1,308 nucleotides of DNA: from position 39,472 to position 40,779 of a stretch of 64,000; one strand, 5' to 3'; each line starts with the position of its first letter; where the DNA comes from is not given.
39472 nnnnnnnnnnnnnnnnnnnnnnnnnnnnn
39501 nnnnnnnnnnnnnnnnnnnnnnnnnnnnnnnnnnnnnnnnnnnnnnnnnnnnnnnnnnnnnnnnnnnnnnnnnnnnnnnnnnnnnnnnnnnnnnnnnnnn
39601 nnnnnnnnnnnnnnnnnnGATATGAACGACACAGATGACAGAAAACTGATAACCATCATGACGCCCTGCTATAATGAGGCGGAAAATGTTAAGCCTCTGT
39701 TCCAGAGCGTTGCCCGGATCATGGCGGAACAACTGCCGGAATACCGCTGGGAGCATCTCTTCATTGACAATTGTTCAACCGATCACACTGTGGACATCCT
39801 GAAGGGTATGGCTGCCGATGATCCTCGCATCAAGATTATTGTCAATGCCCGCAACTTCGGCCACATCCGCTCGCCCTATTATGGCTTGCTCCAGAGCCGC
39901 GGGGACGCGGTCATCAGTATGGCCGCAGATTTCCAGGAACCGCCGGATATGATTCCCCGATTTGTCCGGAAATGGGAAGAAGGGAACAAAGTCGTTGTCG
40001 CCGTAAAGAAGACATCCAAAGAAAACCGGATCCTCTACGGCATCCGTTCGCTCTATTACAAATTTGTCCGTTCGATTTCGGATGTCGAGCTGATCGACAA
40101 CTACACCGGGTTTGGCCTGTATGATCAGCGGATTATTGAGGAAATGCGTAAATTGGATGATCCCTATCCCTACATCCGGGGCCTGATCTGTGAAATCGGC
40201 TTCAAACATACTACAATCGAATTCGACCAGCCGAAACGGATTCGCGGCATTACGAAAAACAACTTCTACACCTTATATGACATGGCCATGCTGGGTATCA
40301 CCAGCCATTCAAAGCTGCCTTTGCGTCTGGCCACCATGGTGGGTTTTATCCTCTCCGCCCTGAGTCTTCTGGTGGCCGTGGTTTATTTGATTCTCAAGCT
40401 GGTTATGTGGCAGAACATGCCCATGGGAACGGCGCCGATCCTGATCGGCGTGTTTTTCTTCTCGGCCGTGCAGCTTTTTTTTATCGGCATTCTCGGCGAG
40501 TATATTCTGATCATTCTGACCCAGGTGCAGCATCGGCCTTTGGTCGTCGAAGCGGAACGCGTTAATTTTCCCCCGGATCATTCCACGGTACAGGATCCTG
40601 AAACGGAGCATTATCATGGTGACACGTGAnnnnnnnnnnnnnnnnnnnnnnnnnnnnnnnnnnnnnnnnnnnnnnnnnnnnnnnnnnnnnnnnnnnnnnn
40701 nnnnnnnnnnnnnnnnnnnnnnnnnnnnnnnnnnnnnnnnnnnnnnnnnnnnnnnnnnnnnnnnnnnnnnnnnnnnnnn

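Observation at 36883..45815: Eight-gene operon joining CDP-3,6-dideoxyhexose synthesis, a YerE-like ThDP enzyme and a Gtr-type lipid-carrier glycosylation module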

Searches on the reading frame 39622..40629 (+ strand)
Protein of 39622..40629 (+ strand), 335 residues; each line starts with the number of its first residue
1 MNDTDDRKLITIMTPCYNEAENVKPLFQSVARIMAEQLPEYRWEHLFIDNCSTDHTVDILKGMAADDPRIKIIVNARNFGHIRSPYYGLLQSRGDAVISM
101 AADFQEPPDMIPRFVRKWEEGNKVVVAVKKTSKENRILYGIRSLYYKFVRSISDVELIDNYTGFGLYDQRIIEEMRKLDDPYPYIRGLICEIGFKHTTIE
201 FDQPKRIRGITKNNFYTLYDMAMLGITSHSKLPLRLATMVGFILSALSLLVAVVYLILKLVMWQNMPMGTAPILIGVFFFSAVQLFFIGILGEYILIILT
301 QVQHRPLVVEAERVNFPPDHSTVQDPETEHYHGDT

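Call 3: search_protein_families(library=pfam, proteins=[window:39622-40629:+])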
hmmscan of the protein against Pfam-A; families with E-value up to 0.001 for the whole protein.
window:39622-40629:+ (335 aa): 1 family
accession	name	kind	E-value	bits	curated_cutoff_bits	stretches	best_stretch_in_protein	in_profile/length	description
PF00535.33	Glycos_transf_2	-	5.2e-27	95.3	23.3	1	11-174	1-166/168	Glycosyl transferase family 2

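Call 4: search_protein_families(library=ncbifam, proteins=[window:39622-40629:+])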
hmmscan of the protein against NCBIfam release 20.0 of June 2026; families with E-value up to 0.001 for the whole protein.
window:39622-40629:+ (335 aa): 13 families
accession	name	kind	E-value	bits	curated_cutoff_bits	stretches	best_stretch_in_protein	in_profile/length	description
NF047588.1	GlcsyltransPgfSStrep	equivalog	2.2e-55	188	500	1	10-309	3-301/308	glycosyltransferase PgfS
NF007986.1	PRK10714.1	equivalog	5.8e-33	114.2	529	1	8-307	6-305/316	undecaprenyl-phosphate 4-deoxy-4-formamido-L-arabinose transferase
TIGR03937.1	PgaC_IcaA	equivalog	3.1e-12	46.2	422.3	1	4-109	41-141/407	poly-beta-1,6-N-acetyl-D-glucosamine synthase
NF047683.1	TeichurnBiosyTuaG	equivalog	1.4e-11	44.6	400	1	6-105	4-98/252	teichuronic acid biosynthesis protein TuaG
NF041875.1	EPS_EpsD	equivalog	6e-07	29.2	370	1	12-126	3-112/325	exopolysaccharide biosynthesis glycosyltransferase EpsD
TIGR03111.1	glyc2_xrt_Gpos1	hypoth_equivalog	1.7e-06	27.1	363.95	1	9-158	50-196/439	TIGR03111 family XrtG-associated glycosyltransferase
NF045692.1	OglycostaseCruG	equivalog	3e-06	26.4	600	1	10-121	43-155/386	2'-O-glycosyltransferase CruG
NF007482.0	PRK10073.1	equivalog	2e-05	23.8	423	1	7-115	5-107/334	glycosyltransferase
NF007453.0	PRK10018.1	equivalog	9.5e-05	22.2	382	1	5-114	3-107/280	colanic acid biosynthesis glycosyltransferase WcaA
TIGR04283.1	glyco_like_mftF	equivalog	0.00011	21.9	182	1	10-131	1-110/221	TIGR04283 family arsenosugar biosynthesis glycosyltransferase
TIGR04242.1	nodulat_NodC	equivalog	0.00014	20.9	550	1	9-122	49-160/395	chitooligosaccharide synthase NodC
NF038302.1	EPS_HpsE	equivalog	0.00016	20.8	300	1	10-63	3-54/307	hormogonium polysaccharide biosynthesis glycosyltransferase HpsE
TIGR04017.1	WcaA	equivalog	0.00018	21.2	495.75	1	5-115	2-107/279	colanic acid biosynthesis glycosyltransferase WcaA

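Call 25: search_solved_structures(query=window:39622-40629:+, max_evalue=0.00001)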
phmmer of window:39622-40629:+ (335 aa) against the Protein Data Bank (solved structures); distinct sequences matched with E-value up to 0.00001: 7.
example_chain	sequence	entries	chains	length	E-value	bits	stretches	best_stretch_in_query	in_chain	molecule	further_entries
5ekp_C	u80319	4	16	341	9.2e-47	163.1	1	10-310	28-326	Uncharacterized glycosyltransferase sll0501 | Glycosyltransferase sll0501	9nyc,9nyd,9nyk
9nye_A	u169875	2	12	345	9.5e-47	163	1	10-310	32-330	Glycosyltransferase sll0501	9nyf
5eke_A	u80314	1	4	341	1.2e-46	162.7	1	10-310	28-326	Uncharacterized glycosyltransferase sll0501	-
9bhc_C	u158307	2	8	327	6.5e-27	97.8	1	6-317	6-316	Undecaprenyl-phosphate 4-deoxy-4-formamido-L-arabinose transferase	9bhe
8vxh_A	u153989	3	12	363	9.4e-27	97.3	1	6-317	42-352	Undecaprenyl-phosphate 4-deoxy-4-formamido-L-arabinose transferase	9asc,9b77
9hwj_A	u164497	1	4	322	2.1e-25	92.9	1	8-308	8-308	Undecaprenyl-phosphate 4-deoxy-4-formamido-L-arabinose transferase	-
5mlz_A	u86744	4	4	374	2.9e-09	39.8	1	10-128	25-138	Dolichol monophosphate mannose synthase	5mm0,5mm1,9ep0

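Call 56: find_homologous_proteins(query=window:39622-40629:+)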
Query window:39622-40629:+ (335 aa): 8000 proteins with E <= 0.001 among 8000 candidates; the best 120 are listed.
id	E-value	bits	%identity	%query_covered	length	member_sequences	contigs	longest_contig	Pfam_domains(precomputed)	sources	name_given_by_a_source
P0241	2.4e-225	765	100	100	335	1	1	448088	PF00535.33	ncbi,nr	ncbi:MAG: glycosyltransferase [Clostridiaceae bacterium]|nr:glycosyltransferase [Clostridiaceae bact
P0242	6.0e-208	708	93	100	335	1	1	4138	PF00535.33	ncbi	-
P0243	8.7e-167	572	77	93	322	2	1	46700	PF00535.33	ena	-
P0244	1.9e-160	552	73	95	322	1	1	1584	PF00535.33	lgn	-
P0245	2.3e-157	541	73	92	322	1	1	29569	PF00535.33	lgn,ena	-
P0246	3.8e-157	541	73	93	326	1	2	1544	PF00535.33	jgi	jgi:glycosyltransferase involved in cell wall biosynthesis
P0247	3.1e-142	492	65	96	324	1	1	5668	PF00535.33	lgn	-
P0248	9.8e-140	484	63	94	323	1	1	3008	PF00535.33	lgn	-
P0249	1.0e-138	480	67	92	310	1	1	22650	PF00535.33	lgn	-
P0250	1.5e-138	480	64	92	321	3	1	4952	PF00535.33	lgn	-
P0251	2.0e-138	479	65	93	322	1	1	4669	PF00535.33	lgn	-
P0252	6.6e-138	478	63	96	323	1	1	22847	PF00535.33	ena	-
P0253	1.7e-137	476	65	92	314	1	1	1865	PF00535.33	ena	-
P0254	2.7e-137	475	65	90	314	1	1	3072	PF00535.33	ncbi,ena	-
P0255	2.8e-137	475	65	90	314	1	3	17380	PF00535.33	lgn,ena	-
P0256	3.7e-137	475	65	90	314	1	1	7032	PF00535.33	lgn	-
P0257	5.1e-137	475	65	90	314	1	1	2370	PF00535.33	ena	-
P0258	6.3e-137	474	65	92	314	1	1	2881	PF00535.33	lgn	-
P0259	6.3e-137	474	65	92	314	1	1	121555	PF00535.33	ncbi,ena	-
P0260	1.1e-136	473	63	93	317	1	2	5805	PF00535.33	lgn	-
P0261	1.3e-136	473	65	90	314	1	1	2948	PF00535.33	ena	-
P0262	1.6e-136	473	64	93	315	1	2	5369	PF00535.33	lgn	-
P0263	1.7e-136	473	64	92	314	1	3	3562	PF00535.33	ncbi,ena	-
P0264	2.6e-136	472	64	92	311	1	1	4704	PF00535.33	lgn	-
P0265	2.6e-136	472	65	90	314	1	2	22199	PF00535.33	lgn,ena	-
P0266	3.0e-136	472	64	92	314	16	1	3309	PF00535.33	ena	-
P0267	4.0e-136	472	65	92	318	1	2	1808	PF00535.33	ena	-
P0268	4.0e-136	472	61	96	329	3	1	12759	PF00535.33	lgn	-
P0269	4.6e-136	471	63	96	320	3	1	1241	PF00535.33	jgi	-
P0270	6.1e-136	471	62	93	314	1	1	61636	PF00535.33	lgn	-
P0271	7.9e-136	471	65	92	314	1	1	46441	PF00535.33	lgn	-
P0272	8.2e-136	471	64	92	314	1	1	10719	PF00535.33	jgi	-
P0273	1.1e-135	470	62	93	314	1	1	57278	PF00535.33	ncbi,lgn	-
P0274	1.3e-135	470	63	93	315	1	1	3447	PF00535.33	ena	-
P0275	2.8e-135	469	63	92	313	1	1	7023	PF00535.33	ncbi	-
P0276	3.0e-135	469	64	92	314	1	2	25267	PF00535.33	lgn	-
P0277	3.1e-135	469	65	92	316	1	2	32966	PF00535.33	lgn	-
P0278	4.6e-135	468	63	93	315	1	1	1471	PF00535.33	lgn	-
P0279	4.7e-135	468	64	90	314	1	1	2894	PF00535.33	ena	-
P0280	5.1e-135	468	63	94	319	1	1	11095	PF00535.33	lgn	-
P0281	5.3e-135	468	64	92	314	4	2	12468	PF00535.33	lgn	-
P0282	5.7e-135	468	63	92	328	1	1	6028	PF00535.33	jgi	jgi:glycosyltransferase involved in cell wall biosynthesis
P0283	7.1e-135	468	62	93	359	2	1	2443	PF00535.33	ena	-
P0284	7.9e-135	467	65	92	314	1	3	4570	PF00535.33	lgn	-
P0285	1.0e-134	467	65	92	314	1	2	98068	PF00535.33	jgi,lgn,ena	-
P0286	1.3e-134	467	64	92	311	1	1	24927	PF00535.33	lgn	-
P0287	1.9e-134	466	65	92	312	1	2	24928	PF00535.33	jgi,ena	-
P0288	2.2e-134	466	64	94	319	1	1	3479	PF00535.33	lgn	-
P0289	2.3e-134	466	63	95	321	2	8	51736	PF00535.33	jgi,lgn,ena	-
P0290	2.3e-134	466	60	96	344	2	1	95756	PF00535.33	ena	-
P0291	2.5e-134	466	63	92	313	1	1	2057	PF00535.33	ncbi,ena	-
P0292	2.6e-134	466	63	93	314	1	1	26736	PF00535.33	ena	-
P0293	2.7e-134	466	63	92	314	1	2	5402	PF00535.33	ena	-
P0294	2.7e-134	466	64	94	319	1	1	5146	PF00535.33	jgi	jgi:Glycosyltransferases involved in cell wall biogenesis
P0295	3.6e-134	465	63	93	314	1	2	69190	PF00535.33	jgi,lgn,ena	jgi:glycosyltransferase involved in cell wall biosynthesis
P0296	3.8e-134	465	63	93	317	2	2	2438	PF00535.33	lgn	-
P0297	4.3e-134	465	62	96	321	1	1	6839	PF00535.33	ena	-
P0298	4.7e-134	465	63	94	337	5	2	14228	PF00535.33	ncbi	-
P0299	5.0e-134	465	63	92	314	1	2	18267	PF00535.33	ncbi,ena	-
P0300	5.0e-134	465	64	92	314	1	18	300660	PF00535.33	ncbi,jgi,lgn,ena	-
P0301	5.1e-134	465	63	92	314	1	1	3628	PF00535.33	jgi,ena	-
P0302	6.0e-134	464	62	93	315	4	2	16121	PF00535.33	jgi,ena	-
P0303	6.6e-134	464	61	93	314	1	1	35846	PF00535.33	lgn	-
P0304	7.3e-134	464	64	92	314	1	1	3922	PF00535.33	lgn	-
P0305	7.3e-134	464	63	92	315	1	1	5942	PF00535.33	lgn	-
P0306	7.3e-134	464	65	92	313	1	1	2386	PF00535.33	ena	-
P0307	7.4e-134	464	64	92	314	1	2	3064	PF00535.33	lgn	-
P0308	8.8e-134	464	63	93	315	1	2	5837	PF00535.33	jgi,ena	-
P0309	9.1e-134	464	61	94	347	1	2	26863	PF00535.33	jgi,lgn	jgi:glycosyltransferase involved in cell wall biosynthesis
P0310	1.1e-133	464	63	93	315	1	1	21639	PF00535.33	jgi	jgi:glycosyltransferase involved in cell wall biosynthesis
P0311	1.1e-133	464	63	92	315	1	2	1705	PF00535.33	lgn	-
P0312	1.3e-133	463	63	92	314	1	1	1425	PF00535.33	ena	-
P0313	1.4e-133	463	65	92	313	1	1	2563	PF00535.33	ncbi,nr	ncbi:MAG TPA: glycosyltransferase family 2 protein [Clostridia bacterium]|nr:glycosyltransferase fam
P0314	1.7e-133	463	64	92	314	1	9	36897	PF00535.33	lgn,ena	-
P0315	1.8e-133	463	63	92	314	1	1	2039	PF00535.33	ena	-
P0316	3.3e-133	462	64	92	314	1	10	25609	PF00535.33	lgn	-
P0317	3.3e-133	462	62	92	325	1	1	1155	PF00535.33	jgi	jgi:glycosyltransferase involved in cell wall biosynthesis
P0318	3.5e-133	462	63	92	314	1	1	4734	PF00535.33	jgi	-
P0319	3.6e-133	462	63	93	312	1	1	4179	PF00535.33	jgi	jgi:glycosyltransferase involved in cell wall biosynthesis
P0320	4.5e-133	462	64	92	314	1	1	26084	PF00535.33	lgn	-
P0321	5.5e-133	461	61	96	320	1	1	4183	PF00535.33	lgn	-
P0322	5.7e-133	461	61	93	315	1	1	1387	PF00535.33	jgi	-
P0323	6.0e-133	461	63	93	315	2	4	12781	PF00535.33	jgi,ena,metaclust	metaclust:\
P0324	6.3e-133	461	63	92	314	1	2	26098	PF00535.33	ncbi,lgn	-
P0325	7.0e-133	461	63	92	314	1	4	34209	PF00535.33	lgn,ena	-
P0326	7.1e-133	461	64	93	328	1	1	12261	PF00535.33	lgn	-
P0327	8.7e-133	461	63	93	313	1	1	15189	PF00535.33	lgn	-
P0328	9.5e-133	461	63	92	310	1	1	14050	PF00535.33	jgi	jgi:glycosyltransferase involved in cell wall biosynthesis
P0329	1.2e-132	460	63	92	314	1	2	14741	PF00535.33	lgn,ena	-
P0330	1.3e-132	460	64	93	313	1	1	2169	PF00535.33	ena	-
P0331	1.4e-132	460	63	92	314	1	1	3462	PF00535.33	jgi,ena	-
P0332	1.6e-132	460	62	94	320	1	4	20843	PF00535.33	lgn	-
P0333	1.7e-132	460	65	92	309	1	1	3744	PF00535.33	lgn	-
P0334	2.3e-132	459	63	96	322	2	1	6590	PF00535.33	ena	-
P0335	3.0e-132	459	64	93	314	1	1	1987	PF00535.33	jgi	-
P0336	3.1e-132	459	61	93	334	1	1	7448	PF00535.33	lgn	-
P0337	3.1e-132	459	63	94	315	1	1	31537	PF00535.33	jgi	-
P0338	3.3e-132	459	63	92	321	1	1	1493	PF00535.33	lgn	-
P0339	5.1e-132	458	62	92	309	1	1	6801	PF00535.33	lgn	-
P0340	6.3e-132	458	62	92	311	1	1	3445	PF00535.33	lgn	-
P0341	7.4e-132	458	63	92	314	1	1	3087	PF00535.33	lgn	-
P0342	7.9e-132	458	62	92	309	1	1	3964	PF00535.33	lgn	-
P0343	8.3e-132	457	62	92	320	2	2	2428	PF00535.33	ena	-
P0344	8.7e-132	457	62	93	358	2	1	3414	PF00535.33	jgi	jgi:polyisoprenyl-phosphate glycosyltransferase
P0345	8.7e-132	457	62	93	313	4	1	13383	PF00535.33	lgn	-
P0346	8.9e-132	457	62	92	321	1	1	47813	PF00535.33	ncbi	ncbi:MAG TPA: glycosyltransferase family 2 protein [Rhodocyclaceae bacterium]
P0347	1.0e-131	457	61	92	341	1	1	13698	PF00535.33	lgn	-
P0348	1.0e-131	457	61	94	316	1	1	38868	PF00535.33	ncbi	ncbi:MAG: glycosyltransferase family 2 protein [Candidatus Firestonebacteria bacterium]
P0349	1.2e-131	457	64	93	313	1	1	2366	PF00535.33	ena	-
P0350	1.2e-131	457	61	92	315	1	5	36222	PF00535.33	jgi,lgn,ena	-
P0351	1.5e-131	457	63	92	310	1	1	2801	PF00535.33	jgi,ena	jgi:glycosyltransferase involved in cell wall biosynthesis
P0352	1.5e-131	457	63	92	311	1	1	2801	PF00535.33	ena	-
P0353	1.7e-131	456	61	95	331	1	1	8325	PF00535.33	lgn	-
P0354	1.7e-131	456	63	92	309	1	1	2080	PF00535.33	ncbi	-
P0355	2.2e-131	456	61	92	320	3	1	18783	PF00535.33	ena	-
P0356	2.2e-131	456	63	92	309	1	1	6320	PF00535.33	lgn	-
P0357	2.4e-131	456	63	92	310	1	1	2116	PF00535.33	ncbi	ncbi:MAG: glycosyltransferase family 2 protein [Candidatus Eremiobacterota bacterium]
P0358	2.4e-131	456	63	92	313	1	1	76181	PF00535.33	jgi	-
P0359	2.4e-131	456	64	93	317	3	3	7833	PF00535.33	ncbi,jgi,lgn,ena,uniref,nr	ncbi:glycosyltransferase [Candidatus Wirthbacteria bacterium CG2_30_54_11]|uniref:Glycosyltransferas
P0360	2.6e-131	456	63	93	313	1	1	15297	PF00535.33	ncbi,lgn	-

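Call 57: find_encoding_contigs(protein=P0259, flank=9000, max_places=1)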
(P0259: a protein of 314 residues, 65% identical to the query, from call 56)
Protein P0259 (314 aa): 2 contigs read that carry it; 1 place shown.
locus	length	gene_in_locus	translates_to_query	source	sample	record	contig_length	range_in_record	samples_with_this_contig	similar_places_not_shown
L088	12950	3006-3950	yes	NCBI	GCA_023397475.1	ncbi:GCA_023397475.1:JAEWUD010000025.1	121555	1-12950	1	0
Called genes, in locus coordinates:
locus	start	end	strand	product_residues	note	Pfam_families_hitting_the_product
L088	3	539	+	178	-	?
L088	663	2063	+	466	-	PF09594:GT87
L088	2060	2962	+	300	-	PF01370:Epimerase, PF04321:RmlD_sub_bind (weak), PF16363:GDP_Man_Dehyd (faint)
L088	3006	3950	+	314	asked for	PF00535:Glycos_transf_2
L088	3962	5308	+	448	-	PF01041:DegT_DnrJ_EryC1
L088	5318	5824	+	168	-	PF04138:GtrA_DPMS_TM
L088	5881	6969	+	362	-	PF00483:NTP_transferase, PF22640:ManC_GMP_beta-helix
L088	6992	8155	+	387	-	PF13439:Glyco_transf_4, PF13579:Glyco_trans_4_4 (weak), PF20706:GT4-conflict (weak), PF00534:Glycos_transf_1, PF13692:Glyco_trans_1_4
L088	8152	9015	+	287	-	PF00535:Glycos_transf_2, PF13641:Glyco_tranf_2_3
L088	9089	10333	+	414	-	PF13489:Methyltransf_23, PF07021:MetW, PF13649:Methyltransf_25, PF13847:Methyltransf_31, PF08241:Methyltransf_11, PF08242:Methyltransf_12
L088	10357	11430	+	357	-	PF00534:Glycos_transf_1, PF13692:Glyco_trans_1_4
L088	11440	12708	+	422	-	PF00534:Glycos_transf_1, PF13692:Glyco_trans_1_4, PF13524:Glyco_trans_1_2 (weak)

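Call 58: find_encoding_contigs(protein=P0300, flank=9000, max_places=1)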
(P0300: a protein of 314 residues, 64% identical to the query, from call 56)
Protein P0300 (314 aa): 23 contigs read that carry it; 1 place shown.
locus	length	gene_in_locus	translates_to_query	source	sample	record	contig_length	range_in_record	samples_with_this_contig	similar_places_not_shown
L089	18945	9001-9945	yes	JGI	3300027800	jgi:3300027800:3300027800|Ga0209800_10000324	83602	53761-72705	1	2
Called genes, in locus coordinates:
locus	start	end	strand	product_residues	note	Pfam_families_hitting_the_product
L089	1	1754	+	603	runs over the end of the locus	PF02776:TPP_enzyme_N, PF00205:TPP_enzyme_M, PF02775:TPP_enzyme_C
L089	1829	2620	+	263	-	PF03328:HpcH_HpaI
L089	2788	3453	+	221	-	PF00106:adh_short (weak), PF01370:Epimerase (faint), PF04321:RmlD_sub_bind (faint), PF00106:adh_short, PF13561:adh_short_C2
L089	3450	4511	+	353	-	PF13685:Fe-ADH_2 (faint), PF01761:DHQ_synthase, PF24621:DHQS_C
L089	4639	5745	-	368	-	PF01073:3Beta_HSD (weak), PF01370:Epimerase, PF04321:RmlD_sub_bind, PF16363:GDP_Man_Dehyd, PF02719:Polysacc_synt_2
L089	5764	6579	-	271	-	PF00483:NTP_transferase, PF12804:NTP_transf_3 (weak)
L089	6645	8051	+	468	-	PF09594:GT87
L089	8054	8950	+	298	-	PF01370:Epimerase, PF04321:RmlD_sub_bind, PF16363:GDP_Man_Dehyd (faint)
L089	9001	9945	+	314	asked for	PF00535:Glycos_transf_2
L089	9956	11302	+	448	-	PF01041:DegT_DnrJ_EryC1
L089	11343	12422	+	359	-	PF00483:NTP_transferase, PF22640:ManC_GMP_beta-helix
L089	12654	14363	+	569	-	PF12229:PG_binding_4 (weak), PF04294:VanW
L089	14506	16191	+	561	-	PF04294:VanW, PF07501:G5 (weak)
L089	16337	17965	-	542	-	PF01676:Metalloenzyme, PF06415:iPGM_N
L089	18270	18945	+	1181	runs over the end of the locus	PF01855:POR_N, PF17147:PFOR_II, PF01558:POR, PF10371:EKR, PF00037:Fer4 (faint), PF12837:Fer4_6 (faint), PF12838:Fer4_7 (weak), PF02775:TPP_enzyme_C, +2 more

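Call 59: find_encoding_contigs(protein=P0285, flank=9000, max_places=1)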
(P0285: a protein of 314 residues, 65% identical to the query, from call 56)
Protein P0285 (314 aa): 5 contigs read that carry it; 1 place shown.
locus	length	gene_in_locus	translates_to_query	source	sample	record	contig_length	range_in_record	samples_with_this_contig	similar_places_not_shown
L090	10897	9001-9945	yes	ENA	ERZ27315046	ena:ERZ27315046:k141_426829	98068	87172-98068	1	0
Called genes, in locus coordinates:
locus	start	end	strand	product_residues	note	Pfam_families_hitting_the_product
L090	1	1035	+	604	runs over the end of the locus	PF02776:TPP_enzyme_N, PF00205:TPP_enzyme_M, PF02775:TPP_enzyme_C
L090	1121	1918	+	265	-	PF03328:HpcH_HpaI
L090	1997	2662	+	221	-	PF13561:adh_short_C2, PF00106:adh_short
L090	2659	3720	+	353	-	PF13685:Fe-ADH_2 (weak), PF01761:DHQ_synthase, PF24621:DHQS_C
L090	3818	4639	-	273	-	PF00702:Hydrolase (faint), PF08282:Hydrolase_3, PF05116:S6PP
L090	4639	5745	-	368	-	PF01073:3Beta_HSD (weak), PF01370:Epimerase, PF02719:Polysacc_synt_2, PF04321:RmlD_sub_bind (weak), PF16363:GDP_Man_Dehyd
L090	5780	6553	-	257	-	PF00483:NTP_transferase, PF12804:NTP_transf_3 (weak)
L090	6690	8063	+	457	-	PF09594:GT87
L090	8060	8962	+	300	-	PF01370:Epimerase, PF04321:RmlD_sub_bind, PF16363:GDP_Man_Dehyd (faint)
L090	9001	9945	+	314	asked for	PF00535:Glycos_transf_2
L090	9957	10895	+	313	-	?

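Call 60: find_encoding_contigs(protein=P0358, flank=9000, max_places=1)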
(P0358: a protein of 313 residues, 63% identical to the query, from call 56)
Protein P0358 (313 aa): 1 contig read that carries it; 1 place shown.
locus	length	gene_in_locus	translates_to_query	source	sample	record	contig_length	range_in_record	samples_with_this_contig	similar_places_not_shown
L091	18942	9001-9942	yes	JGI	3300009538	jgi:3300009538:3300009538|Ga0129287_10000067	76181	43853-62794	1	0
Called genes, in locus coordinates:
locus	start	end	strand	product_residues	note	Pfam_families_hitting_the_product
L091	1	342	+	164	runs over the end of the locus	-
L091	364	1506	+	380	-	PF00070:Pyr_redox (faint), PF01266:DAO, PF01494:FAD_binding_3 (faint), PF03486:HI0933_like (faint), PF06039:Mqo (faint), PF07992:Pyr_redox_2 (faint), PF12831:FAD_oxidored (faint)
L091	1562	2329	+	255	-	PF00483:NTP_transferase, PF12804:NTP_transf_3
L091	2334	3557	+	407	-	PF08421:Methyltransf_13, PF08242:Methyltransf_12 (faint), PF13489:Methyltransf_23, PF08241:Methyltransf_11 (faint), PF08484:Methyltransf_14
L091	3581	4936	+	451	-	PF09594:GT87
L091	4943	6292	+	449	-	PF01041:DegT_DnrJ_EryC1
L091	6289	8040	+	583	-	PF02776:TPP_enzyme_N, PF00205:TPP_enzyme_M, PF02775:TPP_enzyme_C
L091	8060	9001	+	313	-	PF01370:Epimerase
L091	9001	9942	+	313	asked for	PF00535:Glycos_transf_2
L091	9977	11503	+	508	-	PF01467:CTP_transf_like, PF00294:PfkB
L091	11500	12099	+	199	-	PF13580:SIS_2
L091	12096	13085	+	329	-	PF01370:Epimerase, PF02719:Polysacc_synt_2 (weak), PF04321:RmlD_sub_bind, PF16363:GDP_Man_Dehyd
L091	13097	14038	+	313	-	PF01073:3Beta_HSD, PF01370:Epimerase, PF02719:Polysacc_synt_2, PF04321:RmlD_sub_bind, PF13460:NAD_binding_10 (weak), PF16363:GDP_Man_Dehyd, PF07993:NAD_binding_4 (weak)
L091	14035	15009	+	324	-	PF00676:E1_dh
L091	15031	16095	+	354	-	PF02779:Transket_pyr, PF02780:Transketolase_C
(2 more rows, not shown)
